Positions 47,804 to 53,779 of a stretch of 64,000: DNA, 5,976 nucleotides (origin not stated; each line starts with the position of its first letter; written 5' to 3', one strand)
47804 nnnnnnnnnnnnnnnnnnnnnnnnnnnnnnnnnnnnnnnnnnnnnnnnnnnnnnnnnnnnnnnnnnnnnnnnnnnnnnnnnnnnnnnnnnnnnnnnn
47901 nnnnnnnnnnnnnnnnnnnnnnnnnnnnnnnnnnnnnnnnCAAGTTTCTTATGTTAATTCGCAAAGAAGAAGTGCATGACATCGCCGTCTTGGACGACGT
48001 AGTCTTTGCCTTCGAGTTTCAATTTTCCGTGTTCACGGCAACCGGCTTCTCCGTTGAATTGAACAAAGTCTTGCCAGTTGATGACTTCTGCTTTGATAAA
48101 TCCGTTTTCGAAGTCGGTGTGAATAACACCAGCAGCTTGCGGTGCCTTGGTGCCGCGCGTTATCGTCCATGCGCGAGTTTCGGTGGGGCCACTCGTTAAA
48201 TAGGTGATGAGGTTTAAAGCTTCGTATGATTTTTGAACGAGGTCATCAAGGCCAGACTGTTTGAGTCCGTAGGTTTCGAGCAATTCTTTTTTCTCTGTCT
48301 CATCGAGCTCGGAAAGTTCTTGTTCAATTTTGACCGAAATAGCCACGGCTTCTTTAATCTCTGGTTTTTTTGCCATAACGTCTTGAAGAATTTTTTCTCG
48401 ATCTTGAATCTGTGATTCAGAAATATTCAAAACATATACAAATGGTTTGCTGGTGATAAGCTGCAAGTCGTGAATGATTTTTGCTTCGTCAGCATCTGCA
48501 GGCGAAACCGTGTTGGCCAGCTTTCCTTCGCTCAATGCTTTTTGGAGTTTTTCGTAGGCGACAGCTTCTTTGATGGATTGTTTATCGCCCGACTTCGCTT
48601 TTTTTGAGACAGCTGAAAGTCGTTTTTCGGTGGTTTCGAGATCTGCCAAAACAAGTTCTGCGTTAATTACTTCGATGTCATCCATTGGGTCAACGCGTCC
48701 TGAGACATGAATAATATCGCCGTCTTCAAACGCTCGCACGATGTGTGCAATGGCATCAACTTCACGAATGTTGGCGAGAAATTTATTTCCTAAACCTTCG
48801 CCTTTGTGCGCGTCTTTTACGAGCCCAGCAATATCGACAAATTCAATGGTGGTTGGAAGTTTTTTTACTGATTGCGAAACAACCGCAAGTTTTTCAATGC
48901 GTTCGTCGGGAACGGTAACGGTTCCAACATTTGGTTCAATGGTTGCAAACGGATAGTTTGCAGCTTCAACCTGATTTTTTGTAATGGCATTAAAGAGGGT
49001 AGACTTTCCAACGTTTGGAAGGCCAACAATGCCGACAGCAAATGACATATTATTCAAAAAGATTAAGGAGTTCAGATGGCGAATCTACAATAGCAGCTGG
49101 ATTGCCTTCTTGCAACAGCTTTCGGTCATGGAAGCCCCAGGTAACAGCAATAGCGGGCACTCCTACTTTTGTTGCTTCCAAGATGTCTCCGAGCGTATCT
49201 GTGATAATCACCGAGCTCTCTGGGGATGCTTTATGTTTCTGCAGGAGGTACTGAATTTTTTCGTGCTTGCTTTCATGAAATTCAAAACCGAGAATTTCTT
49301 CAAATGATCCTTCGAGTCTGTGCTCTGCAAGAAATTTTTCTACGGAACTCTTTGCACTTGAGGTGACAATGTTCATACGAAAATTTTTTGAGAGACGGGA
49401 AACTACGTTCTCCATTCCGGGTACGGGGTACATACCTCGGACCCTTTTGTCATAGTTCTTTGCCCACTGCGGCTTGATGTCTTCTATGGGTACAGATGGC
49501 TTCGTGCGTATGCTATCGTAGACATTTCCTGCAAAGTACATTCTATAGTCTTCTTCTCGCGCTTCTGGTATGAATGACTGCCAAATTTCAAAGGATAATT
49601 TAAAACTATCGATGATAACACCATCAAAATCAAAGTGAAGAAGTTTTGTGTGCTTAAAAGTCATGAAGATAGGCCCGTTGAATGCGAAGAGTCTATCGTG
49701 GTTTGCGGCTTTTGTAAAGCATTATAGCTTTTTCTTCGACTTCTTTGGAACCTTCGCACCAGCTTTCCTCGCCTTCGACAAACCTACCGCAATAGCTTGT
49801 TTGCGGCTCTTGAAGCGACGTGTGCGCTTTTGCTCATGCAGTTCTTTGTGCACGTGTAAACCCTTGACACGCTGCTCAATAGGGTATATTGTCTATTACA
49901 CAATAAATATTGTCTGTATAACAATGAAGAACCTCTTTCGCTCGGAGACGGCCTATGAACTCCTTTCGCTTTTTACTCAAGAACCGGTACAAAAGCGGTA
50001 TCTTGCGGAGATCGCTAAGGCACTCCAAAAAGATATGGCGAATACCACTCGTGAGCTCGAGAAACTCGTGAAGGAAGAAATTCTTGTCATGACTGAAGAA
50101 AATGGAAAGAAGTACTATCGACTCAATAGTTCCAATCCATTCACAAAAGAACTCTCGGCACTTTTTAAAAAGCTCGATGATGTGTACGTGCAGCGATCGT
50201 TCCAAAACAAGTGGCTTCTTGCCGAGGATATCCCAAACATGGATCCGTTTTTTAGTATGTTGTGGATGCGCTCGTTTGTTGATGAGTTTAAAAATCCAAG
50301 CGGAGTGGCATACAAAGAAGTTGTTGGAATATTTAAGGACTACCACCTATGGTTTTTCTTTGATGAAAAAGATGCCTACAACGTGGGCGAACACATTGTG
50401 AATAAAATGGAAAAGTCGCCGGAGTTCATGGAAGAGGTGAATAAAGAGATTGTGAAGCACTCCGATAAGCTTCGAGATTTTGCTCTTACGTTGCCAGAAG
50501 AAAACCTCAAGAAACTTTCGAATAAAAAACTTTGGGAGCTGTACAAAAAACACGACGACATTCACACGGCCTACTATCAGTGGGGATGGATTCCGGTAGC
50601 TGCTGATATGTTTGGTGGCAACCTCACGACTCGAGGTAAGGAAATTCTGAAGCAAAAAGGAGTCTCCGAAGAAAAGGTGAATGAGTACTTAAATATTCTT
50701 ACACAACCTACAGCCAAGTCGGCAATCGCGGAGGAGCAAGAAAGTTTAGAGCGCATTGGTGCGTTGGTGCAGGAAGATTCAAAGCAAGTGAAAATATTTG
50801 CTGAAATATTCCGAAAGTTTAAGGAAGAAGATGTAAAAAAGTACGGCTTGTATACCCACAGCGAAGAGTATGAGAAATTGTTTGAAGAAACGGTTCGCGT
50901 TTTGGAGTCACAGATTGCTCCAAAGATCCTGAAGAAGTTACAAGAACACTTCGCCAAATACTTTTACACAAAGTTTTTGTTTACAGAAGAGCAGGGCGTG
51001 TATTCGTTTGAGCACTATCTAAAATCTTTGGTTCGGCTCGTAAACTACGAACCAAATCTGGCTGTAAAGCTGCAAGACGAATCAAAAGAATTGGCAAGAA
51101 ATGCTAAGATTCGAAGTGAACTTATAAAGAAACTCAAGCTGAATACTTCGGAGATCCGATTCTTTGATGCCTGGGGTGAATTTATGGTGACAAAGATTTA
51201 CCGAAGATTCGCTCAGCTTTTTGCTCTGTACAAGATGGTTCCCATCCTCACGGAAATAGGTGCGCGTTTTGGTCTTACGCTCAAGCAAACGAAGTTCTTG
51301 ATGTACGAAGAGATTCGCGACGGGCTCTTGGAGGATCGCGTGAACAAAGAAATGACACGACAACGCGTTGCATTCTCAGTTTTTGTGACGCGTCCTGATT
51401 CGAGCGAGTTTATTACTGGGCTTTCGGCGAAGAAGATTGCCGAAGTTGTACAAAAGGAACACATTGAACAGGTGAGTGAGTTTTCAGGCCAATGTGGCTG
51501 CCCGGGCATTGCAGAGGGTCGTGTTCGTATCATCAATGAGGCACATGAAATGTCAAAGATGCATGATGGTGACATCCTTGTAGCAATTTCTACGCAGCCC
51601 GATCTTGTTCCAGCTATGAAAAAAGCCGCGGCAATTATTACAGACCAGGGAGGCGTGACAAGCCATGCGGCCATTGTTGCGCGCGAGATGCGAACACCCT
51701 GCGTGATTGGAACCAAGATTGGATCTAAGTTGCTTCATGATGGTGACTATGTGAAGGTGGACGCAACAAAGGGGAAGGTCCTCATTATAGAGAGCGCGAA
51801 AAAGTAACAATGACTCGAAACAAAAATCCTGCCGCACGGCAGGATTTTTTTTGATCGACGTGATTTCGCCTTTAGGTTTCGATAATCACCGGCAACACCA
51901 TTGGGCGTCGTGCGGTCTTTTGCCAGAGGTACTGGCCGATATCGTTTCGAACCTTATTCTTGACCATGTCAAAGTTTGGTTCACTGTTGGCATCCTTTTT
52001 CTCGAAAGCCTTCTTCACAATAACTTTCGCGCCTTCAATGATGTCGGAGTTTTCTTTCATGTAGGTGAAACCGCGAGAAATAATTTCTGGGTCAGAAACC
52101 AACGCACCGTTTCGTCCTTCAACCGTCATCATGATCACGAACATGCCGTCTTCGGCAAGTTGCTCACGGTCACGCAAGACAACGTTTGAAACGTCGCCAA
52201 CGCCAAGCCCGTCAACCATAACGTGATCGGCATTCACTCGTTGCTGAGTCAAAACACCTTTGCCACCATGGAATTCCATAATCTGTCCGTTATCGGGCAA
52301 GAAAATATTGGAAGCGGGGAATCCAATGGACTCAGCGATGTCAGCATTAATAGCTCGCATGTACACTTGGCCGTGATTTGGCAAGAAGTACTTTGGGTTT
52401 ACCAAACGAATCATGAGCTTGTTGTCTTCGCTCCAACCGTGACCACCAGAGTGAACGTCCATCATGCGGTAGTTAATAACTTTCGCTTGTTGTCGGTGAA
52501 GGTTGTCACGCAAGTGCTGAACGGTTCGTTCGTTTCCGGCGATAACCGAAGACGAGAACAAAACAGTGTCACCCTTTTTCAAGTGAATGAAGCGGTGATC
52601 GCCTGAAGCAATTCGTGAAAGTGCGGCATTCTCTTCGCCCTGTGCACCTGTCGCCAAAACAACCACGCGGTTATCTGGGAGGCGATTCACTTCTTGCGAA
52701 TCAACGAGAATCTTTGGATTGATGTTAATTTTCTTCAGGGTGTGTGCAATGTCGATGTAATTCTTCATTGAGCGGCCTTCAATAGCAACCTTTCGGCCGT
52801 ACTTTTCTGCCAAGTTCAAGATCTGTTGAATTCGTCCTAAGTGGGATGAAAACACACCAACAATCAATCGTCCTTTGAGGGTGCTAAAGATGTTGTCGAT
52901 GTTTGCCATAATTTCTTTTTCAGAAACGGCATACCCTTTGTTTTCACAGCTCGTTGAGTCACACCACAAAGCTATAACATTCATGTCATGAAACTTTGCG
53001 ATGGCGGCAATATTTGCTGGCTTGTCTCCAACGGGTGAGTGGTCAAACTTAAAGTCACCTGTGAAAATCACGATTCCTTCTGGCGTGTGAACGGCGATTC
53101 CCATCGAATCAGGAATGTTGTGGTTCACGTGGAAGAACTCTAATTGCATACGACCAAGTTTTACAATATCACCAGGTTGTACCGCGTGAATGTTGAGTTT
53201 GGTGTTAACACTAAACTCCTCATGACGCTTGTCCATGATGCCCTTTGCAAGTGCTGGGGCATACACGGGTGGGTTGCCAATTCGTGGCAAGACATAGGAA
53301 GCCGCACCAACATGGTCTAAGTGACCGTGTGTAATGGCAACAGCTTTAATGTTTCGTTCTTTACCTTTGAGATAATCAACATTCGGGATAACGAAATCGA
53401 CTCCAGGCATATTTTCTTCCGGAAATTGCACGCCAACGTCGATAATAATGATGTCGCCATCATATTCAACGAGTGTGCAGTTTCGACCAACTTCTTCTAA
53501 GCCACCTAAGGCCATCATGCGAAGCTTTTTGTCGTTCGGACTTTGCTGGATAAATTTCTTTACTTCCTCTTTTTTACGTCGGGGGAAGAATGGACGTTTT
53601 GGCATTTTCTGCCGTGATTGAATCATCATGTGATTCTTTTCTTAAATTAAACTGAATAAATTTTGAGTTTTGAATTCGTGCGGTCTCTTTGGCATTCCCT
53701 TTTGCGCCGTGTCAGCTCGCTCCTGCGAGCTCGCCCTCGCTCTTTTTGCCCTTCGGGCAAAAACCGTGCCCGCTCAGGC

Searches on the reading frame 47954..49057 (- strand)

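Call 60: search_protein_families(library=pfam, proteins=[window:47954-49057:-], max_evalue=0.0001)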
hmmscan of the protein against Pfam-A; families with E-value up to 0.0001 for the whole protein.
window:47954-49057:- (367 aa): 3 families
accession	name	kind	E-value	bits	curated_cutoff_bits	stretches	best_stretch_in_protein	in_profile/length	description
PF06071.19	YchF-GTPase_C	-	1.4e-37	128.1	27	1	283-365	1-83/84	Protein of unknown function (DUF933)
PF01926.29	MMR_HSR1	-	2.6e-23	82.7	21.9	1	8-112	2-86/113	50S ribosome-binding GTPase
PF02421.24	FeoB_N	-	8.6e-10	38.8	27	1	8-54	3-49/156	Ferrous iron transport protein B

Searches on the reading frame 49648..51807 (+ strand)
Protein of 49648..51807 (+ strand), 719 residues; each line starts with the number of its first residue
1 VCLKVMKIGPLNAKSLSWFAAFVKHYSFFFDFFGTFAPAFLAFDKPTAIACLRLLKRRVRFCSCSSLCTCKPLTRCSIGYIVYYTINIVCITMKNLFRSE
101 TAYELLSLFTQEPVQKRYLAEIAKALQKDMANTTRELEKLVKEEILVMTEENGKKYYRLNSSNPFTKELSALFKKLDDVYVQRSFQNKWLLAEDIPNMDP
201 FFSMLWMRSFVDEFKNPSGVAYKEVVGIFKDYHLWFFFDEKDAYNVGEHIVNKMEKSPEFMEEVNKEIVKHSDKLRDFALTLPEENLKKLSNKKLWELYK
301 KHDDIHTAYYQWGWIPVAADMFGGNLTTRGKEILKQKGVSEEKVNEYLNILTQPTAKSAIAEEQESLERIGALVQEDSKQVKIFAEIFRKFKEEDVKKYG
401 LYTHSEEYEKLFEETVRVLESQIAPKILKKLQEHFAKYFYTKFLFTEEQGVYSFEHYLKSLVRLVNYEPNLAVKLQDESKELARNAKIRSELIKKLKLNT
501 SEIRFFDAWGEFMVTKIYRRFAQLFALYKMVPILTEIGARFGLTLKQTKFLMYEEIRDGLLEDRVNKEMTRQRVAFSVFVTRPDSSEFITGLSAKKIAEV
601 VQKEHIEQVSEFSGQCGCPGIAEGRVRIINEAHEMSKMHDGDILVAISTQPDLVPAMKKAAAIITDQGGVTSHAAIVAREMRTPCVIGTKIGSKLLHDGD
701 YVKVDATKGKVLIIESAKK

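Call 60: search_protein_families(library=pfam, proteins=[window:49648-51807:+], max_evalue=0.0001)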
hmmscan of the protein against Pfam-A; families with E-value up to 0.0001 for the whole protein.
window:49648-51807:+ (719 aa): 1 family
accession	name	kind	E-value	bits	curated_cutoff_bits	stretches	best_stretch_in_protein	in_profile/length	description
PF00391.29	PEP-utilizers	-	1.1e-24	86.2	23.1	1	639-709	2-72/72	PEP-utilising enzyme, mobile domain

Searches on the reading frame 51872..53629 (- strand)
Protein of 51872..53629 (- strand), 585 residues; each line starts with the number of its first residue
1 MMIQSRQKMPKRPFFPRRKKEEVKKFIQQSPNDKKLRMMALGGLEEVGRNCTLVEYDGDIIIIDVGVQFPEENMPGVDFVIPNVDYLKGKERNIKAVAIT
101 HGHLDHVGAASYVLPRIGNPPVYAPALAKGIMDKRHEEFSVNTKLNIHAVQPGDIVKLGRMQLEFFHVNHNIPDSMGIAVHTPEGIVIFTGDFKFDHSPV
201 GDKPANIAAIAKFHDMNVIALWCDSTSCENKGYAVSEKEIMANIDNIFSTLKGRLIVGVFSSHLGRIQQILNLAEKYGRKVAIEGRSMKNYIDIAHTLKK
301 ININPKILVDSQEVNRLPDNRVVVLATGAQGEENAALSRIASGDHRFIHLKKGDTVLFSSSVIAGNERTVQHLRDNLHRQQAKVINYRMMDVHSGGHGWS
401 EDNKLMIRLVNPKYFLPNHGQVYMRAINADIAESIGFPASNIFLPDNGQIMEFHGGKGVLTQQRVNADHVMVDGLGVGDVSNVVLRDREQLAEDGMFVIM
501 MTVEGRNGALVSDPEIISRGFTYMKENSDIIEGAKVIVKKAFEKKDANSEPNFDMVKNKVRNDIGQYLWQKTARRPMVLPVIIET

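Call 60: search_protein_families(library=pfam, proteins=[window:51872-53629:-], max_evalue=0.0001)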
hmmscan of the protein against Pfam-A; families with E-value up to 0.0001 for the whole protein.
window:51872-53629:- (585 aa): 4 families
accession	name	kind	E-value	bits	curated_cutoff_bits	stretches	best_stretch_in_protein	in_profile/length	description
PF22505.1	RNase_J_b_CASP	-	4.7e-44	149.6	27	1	252-377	1-126/126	Ribonuclease J, beta-CASP domain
PF17770.6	RNase_J_C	-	1.6e-30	106.6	23.8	1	484-584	1-101/102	Ribonuclease J C-terminal domain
PF00753.33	Lactamase_B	-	5.3e-17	62.8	22.7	1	47-197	4-154/196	Metallo-beta-lactamase superfamily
PF12706.13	Lactamase_B_2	-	5.7e-10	39.6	27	1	90-195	26-145/200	Beta-lactamase superfamily domain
